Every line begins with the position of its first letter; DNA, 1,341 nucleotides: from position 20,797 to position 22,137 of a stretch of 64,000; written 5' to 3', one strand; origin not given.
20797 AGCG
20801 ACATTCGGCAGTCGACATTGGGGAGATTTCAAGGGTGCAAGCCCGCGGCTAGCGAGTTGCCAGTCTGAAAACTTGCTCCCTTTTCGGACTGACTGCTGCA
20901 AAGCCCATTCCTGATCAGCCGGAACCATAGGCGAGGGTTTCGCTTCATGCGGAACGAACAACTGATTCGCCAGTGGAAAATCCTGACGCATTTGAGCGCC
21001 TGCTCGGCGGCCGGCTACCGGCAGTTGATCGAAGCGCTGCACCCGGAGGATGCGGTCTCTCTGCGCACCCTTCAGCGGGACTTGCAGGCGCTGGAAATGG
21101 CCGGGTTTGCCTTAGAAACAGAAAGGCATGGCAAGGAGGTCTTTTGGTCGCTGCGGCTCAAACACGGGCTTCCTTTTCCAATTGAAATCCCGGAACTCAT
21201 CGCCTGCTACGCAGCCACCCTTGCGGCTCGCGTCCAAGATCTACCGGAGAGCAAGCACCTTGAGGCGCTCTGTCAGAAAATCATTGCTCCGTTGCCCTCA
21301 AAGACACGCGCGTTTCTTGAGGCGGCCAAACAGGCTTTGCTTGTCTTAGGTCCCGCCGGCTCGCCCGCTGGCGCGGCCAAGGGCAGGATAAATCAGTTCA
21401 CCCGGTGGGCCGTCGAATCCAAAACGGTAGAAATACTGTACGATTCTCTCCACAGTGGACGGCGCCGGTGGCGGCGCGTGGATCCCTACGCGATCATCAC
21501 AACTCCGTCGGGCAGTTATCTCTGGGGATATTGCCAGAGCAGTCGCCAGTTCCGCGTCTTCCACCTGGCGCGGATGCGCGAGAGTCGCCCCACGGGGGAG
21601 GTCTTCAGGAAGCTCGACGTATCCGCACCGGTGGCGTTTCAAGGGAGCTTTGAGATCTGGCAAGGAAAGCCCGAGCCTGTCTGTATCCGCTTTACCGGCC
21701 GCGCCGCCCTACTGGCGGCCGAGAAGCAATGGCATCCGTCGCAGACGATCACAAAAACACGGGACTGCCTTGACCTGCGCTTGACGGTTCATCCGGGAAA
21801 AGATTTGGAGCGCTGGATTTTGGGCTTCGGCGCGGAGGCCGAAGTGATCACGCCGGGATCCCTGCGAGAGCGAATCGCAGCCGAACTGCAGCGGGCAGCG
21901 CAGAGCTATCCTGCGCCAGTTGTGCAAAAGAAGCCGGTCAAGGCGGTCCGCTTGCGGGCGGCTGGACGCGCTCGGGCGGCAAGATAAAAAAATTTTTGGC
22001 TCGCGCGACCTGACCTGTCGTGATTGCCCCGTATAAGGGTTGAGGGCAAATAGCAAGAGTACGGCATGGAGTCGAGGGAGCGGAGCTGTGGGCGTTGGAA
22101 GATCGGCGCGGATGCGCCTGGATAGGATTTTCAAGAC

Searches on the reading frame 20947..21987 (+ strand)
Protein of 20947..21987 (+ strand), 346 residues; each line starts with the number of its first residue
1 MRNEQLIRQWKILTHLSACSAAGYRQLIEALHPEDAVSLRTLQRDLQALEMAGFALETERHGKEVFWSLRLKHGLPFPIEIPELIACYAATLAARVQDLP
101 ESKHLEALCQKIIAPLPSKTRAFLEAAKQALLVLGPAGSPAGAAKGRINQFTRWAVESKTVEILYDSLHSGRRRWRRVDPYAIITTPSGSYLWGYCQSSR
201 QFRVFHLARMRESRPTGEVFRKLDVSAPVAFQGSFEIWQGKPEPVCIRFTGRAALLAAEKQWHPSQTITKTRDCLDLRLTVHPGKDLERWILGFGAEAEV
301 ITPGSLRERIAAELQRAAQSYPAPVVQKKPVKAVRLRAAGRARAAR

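Call 38: search_protein_families(library=pfam, proteins=[window:20947-21987:+], max_evalue=0.001)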
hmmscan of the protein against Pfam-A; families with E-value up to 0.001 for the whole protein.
window:20947-21987:+ (346 aa): 2 families
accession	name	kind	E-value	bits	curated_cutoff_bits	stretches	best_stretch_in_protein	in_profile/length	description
PF25583.1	WCX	-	8.2e-14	52.2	23.9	1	242-318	2-76/76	WCX domain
PF13280.12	WYL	-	6.6e-11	42.5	21.8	1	156-213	11-68/70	WYL domain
